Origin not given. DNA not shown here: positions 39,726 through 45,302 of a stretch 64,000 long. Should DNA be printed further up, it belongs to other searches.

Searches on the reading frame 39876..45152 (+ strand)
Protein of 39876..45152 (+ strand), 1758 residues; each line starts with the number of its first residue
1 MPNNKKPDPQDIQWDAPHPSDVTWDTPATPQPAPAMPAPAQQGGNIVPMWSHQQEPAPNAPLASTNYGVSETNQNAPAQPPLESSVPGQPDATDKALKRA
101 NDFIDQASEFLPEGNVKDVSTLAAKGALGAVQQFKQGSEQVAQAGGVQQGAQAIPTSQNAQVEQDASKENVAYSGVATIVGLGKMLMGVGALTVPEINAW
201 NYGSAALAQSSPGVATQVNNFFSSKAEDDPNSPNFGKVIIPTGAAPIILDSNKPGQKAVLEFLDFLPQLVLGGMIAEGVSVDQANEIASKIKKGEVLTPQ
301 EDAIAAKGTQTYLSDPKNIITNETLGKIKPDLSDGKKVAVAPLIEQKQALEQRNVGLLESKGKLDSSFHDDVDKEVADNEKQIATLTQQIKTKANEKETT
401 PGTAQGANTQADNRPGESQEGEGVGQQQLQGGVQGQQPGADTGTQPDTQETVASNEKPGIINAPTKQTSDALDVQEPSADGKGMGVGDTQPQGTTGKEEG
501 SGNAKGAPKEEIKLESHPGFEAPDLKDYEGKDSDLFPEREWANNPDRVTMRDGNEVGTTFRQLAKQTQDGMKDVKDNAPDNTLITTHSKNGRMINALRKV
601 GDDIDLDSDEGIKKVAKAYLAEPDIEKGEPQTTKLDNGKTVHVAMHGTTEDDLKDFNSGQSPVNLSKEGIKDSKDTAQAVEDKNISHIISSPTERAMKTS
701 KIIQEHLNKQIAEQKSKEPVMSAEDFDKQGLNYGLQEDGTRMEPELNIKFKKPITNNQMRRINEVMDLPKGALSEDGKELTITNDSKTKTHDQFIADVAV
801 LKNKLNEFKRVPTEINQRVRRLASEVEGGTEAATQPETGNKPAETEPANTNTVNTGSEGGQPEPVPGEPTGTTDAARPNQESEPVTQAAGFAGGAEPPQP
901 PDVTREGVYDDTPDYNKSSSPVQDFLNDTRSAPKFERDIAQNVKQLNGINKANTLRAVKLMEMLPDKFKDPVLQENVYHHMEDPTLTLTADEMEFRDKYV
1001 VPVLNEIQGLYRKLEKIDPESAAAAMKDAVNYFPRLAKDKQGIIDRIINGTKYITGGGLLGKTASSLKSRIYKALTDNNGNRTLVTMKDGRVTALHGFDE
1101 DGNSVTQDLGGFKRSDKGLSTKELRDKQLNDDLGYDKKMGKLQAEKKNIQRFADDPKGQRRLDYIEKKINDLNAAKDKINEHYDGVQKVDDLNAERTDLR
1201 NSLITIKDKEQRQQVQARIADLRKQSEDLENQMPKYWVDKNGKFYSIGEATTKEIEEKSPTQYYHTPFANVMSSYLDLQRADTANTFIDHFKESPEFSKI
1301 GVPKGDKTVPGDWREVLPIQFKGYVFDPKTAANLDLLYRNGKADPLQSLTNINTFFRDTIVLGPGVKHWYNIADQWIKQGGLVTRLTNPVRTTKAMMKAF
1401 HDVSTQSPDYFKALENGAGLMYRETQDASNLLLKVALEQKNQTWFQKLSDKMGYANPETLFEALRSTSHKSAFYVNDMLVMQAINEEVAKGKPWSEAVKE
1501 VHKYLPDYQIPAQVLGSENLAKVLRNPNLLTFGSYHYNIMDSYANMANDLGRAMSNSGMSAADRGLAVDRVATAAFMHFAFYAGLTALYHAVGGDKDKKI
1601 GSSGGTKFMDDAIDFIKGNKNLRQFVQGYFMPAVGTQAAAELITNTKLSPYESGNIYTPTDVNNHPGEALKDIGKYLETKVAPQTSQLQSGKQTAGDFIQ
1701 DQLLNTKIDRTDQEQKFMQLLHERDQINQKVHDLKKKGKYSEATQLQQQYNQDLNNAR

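Call 28: search_protein_families(library=pfam, proteins=[window:39876-45152:+], max_evalue=0.01)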
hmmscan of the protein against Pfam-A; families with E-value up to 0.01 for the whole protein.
window:39876-45152:+ (1758 aa): 1 family
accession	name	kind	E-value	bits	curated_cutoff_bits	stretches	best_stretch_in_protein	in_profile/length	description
PF00300.27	His_Phos_1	-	1.4e-12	48.1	21.7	1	646-713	6-73/194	Histidine phosphatase superfamily (branch 1)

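Call 72: search_protein_families(library=phrogs, proteins=[window:39876-45152:+], max_evalue=0.001)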
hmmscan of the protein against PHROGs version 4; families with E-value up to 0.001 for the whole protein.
window:39876-45152:+ (1758 aa): 1 family
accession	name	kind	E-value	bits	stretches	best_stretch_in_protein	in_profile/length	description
phrog_12933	-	unknown function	1.1e-06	29.8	1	646-728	9-89/197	-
